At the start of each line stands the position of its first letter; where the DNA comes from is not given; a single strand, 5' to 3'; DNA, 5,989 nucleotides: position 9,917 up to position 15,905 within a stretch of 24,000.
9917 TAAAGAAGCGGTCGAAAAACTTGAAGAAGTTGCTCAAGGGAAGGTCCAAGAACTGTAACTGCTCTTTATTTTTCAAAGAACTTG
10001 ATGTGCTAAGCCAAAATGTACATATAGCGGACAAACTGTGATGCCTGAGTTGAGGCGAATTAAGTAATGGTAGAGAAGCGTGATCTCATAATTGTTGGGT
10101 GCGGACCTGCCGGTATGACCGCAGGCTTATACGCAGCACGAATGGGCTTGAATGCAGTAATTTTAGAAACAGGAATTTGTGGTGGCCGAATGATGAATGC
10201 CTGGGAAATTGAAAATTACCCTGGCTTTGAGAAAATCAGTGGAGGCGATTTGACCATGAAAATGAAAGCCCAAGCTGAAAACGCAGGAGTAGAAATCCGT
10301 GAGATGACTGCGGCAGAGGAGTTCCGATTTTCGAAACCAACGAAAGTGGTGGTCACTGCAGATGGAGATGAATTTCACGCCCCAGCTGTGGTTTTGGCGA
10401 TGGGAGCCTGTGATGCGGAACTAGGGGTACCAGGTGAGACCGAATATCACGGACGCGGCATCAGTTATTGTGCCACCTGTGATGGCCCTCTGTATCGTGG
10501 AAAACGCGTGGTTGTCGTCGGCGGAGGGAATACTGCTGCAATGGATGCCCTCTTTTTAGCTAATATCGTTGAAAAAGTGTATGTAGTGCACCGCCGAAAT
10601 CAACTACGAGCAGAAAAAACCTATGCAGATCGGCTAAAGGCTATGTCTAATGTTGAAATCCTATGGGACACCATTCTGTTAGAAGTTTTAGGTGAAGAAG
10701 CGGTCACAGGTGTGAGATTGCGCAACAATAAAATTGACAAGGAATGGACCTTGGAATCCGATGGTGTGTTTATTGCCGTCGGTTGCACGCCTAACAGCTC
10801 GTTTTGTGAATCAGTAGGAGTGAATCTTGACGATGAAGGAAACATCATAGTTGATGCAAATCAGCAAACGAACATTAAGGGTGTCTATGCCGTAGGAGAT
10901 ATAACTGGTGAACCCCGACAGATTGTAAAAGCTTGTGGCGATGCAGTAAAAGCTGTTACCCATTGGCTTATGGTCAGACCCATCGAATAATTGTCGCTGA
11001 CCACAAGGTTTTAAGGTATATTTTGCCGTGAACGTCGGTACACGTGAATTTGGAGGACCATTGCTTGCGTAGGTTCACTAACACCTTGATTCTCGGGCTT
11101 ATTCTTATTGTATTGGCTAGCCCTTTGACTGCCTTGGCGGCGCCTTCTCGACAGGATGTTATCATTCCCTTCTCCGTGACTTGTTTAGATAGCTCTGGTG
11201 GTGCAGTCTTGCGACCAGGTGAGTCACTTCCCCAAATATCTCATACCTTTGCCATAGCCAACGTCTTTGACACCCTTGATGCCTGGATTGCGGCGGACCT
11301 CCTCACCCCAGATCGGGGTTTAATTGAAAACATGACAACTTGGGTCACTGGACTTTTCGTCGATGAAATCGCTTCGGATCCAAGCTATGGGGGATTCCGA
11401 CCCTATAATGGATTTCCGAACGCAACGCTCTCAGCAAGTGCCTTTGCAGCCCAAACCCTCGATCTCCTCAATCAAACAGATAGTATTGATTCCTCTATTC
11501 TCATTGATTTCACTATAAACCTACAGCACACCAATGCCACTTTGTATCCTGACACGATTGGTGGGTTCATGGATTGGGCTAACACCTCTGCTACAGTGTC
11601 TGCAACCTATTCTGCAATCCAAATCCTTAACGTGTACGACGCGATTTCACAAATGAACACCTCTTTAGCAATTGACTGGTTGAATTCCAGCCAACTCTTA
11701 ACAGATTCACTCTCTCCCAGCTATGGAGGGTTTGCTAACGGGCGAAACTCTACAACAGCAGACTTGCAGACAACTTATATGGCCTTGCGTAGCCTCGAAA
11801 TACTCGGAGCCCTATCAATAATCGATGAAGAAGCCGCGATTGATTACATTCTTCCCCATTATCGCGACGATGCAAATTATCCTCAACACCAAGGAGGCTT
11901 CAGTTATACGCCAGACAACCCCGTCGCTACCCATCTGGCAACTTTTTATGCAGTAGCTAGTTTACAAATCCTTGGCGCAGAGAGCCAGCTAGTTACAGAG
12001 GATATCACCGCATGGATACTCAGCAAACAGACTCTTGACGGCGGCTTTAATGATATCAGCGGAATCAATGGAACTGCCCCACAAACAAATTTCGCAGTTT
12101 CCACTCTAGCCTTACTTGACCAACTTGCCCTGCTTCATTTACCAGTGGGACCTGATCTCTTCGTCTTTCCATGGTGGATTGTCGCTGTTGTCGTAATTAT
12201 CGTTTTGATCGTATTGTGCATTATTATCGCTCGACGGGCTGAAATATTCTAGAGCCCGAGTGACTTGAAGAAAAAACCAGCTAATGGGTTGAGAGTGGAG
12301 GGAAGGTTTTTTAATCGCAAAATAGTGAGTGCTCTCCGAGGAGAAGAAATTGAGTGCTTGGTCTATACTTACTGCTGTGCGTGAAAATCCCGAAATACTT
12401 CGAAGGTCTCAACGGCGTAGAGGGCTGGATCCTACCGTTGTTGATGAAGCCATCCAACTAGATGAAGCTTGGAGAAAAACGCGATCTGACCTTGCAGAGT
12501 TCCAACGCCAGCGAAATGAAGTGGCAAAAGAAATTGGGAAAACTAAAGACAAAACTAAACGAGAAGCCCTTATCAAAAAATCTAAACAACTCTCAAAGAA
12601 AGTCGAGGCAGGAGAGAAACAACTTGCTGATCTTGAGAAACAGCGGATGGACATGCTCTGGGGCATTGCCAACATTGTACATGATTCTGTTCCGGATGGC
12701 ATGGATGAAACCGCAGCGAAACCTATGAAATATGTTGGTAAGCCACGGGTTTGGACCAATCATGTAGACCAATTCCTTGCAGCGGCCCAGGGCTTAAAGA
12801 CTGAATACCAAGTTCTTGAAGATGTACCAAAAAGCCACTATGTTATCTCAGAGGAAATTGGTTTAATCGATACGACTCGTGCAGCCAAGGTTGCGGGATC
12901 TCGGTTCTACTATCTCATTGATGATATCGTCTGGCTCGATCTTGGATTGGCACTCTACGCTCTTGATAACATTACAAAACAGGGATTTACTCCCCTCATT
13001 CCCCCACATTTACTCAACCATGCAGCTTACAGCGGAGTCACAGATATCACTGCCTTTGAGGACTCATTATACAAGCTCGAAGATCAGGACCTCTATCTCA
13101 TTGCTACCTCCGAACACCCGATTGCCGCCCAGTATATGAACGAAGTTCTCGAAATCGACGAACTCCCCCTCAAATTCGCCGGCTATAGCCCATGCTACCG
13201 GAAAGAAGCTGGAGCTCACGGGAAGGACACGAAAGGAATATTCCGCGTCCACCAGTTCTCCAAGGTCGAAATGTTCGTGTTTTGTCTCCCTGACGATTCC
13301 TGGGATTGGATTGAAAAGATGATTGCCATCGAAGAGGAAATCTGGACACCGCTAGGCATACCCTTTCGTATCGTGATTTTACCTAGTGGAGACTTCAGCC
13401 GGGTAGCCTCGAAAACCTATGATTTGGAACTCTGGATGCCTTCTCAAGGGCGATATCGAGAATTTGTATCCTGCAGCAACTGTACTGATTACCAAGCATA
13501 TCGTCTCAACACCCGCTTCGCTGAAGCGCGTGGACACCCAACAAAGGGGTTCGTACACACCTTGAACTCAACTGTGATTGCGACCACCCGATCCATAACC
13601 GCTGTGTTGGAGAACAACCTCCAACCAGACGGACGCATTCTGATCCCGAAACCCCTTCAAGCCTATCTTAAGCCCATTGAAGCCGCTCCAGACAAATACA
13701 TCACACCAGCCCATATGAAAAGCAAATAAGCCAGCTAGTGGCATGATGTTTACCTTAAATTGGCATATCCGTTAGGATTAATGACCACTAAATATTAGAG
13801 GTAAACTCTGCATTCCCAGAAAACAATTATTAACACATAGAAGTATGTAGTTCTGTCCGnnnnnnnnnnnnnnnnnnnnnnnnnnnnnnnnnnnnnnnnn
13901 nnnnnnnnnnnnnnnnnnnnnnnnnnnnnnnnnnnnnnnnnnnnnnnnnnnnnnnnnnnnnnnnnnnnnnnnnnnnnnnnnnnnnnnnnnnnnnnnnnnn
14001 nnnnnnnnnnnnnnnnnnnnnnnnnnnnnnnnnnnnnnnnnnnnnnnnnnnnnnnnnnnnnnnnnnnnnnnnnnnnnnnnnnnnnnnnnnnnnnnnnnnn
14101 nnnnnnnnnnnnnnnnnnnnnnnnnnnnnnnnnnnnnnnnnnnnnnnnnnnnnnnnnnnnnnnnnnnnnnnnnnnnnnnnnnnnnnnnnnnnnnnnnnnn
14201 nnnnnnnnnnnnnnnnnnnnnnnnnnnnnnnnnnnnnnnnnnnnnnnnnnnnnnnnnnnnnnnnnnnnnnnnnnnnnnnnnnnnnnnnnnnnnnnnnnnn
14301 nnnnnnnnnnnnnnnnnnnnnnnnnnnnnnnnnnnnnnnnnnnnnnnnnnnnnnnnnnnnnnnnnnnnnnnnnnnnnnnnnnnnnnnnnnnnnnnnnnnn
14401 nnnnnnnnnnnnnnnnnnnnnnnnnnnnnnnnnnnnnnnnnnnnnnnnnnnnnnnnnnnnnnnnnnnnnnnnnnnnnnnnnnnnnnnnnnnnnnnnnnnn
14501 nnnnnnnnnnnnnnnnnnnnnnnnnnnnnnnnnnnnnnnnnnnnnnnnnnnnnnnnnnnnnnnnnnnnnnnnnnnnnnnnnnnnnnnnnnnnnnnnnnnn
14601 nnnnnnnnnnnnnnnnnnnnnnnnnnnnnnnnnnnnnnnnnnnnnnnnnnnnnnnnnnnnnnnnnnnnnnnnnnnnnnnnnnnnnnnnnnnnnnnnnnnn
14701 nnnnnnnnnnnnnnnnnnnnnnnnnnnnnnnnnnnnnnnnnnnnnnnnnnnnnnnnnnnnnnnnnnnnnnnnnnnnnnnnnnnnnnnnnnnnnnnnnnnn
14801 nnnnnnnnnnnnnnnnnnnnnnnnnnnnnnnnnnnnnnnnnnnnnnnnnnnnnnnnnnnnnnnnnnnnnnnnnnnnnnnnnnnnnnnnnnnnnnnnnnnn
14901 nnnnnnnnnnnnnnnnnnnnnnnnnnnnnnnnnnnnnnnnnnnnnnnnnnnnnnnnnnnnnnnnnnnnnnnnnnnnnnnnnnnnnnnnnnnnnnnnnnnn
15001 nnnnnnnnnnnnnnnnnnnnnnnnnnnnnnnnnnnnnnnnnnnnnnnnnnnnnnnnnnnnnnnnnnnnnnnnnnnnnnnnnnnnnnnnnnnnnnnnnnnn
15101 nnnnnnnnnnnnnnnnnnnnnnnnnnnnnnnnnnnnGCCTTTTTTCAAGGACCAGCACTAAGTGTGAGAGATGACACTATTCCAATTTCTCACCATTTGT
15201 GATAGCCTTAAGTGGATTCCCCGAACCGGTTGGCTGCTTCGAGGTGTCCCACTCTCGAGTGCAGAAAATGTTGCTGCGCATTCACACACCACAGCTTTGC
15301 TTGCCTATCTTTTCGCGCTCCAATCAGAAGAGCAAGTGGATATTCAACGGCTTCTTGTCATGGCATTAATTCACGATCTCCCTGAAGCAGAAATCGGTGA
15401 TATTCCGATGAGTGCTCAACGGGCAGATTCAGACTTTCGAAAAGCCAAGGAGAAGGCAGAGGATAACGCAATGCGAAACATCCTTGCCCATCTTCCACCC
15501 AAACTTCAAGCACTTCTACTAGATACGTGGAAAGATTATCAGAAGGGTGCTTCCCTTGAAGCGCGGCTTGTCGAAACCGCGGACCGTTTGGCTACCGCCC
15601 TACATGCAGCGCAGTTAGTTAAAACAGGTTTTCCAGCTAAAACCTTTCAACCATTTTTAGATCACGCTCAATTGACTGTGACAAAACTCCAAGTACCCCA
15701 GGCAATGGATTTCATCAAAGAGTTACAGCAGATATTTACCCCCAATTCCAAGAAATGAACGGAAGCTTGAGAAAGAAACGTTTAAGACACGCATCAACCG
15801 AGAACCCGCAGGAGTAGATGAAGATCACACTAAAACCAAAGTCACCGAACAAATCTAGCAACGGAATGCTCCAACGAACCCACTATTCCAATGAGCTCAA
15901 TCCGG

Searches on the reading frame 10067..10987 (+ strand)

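Call 9: search_protein_families(library=pfam, proteins=[window:10067-10987:+], max_evalue=0.001)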
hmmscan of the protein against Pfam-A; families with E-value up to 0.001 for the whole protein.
window:10067-10987:+ (307 aa): 11 families
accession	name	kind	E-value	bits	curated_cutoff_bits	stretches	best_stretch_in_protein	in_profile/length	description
PF07992.20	Pyr_redox_2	-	4.7e-47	161.3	26.1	1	6-291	2-289/291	Pyridine nucleotide-disulphide oxidoreductase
PF13738.12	Pyr_redox_3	-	7.8e-24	84.9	30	2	55-277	76-305/305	Pyridine nucleotide-disulphide oxidoreductase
PF00070.33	Pyr_redox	-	1.6e-13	51.4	22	1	147-219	1-80/82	Pyridine nucleotide-disulphide oxidoreductase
PF01266.30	DAO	-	1.6e-10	41.5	27.9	1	57-115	146-205/353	FAD dependent oxidoreductase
PF00890.30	FAD_binding_2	-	1e-08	35.2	20.4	0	6-35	1-30/414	FAD binding domain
PF12831.13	FAD_oxidored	-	5.2e-07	29.7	27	1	6-46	1-42/416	FAD dependent oxidoreductase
PF03486.20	HI0933_like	-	8.1e-07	29.2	50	0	6-36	2-32/244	HI0933-like protein Rossmann domain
PF01946.23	Thi4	-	0.00017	21.4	26.2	1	4-40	17-54/235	Thi4 family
PF01494.25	FAD_binding_3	-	0.0006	19.6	22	0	6-34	3-31/349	FAD binding domain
PF05834.18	Lycopene_cycl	-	0.00068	19.2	23.4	0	6-36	1-33/380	Lycopene cyclase protein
PF01134.28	GIDA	-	0.00091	18.8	22.1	0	6-33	1-28/391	Glucose inhibited division protein A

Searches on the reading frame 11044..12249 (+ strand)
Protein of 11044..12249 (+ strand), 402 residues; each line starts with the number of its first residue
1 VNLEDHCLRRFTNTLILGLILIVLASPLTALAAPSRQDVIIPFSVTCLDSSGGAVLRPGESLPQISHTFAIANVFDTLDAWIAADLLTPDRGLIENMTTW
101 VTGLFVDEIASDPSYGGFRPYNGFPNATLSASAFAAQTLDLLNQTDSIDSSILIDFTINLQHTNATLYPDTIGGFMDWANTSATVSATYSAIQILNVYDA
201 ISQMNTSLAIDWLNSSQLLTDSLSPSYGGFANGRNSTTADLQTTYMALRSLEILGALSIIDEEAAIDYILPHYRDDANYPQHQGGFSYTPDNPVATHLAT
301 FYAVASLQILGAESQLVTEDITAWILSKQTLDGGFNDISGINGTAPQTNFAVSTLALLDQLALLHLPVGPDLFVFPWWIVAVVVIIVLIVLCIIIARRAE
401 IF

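Call 9: search_protein_families(library=pfam, proteins=[window:11044-12249:+], max_evalue=0.001)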
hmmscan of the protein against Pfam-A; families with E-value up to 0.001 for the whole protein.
window:11044-12249:+ (402 aa): 1 family
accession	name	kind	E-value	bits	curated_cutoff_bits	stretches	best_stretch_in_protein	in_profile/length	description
PF00432.27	Prenyltrans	-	8.7e-33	114.5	26.5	2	129-336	29-217/304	Prenyltransferase alpha-alpha toroid domain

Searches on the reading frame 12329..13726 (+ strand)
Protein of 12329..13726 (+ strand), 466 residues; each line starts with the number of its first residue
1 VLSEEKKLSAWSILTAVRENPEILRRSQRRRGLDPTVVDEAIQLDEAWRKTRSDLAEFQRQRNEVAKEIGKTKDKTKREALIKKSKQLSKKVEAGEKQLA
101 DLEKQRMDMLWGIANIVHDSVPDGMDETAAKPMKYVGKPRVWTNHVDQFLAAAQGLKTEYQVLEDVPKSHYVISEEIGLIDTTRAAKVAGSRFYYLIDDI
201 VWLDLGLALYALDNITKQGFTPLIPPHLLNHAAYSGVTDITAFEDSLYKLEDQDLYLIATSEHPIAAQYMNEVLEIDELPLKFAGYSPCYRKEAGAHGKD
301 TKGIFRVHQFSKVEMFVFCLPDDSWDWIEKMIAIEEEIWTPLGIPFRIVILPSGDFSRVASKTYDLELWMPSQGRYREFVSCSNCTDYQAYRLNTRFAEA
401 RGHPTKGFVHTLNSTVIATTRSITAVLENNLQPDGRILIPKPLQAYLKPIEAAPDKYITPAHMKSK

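Call 9: search_protein_families(library=pfam, proteins=[window:12329-13726:+], max_evalue=0.001)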
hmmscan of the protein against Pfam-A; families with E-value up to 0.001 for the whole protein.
window:12329-13726:+ (466 aa): 2 families
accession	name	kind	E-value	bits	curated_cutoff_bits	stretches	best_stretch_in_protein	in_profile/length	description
PF00587.30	tRNA-synt_2b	-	1.2e-42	146.5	29.3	1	248-430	1-179/179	tRNA synthetase class II core domain (G, H, P, S and T)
PF02403.27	Seryl_tRNA_N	-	1.4e-23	83.6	28.2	1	16-117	6-108/108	Seryl-tRNA synthetase N-terminal domain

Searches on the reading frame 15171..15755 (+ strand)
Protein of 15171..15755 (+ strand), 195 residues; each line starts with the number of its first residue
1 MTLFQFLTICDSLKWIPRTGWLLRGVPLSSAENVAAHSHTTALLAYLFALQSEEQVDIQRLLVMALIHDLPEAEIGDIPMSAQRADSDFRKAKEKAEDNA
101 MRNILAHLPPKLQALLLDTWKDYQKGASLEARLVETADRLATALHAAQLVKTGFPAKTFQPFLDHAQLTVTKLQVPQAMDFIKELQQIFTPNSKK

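Call 9: search_protein_families(library=pfam, proteins=[window:15171-15755:+], max_evalue=0.001)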
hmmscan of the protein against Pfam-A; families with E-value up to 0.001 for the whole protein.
window:15171-15755:+ (195 aa): 3 families
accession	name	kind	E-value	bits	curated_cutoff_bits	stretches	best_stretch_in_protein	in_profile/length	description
PF13023.12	HD_3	-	4.6e-33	114.9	22.5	1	10-149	1-134/165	HD domain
PF12917.13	YfbR-like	-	2.2e-23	83.3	25.9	1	5-185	1-178/182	5'-deoxynucleotidase YfbR-like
PF01966.28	HD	-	6.7e-08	33.3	22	1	34-142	1-115/116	HD domain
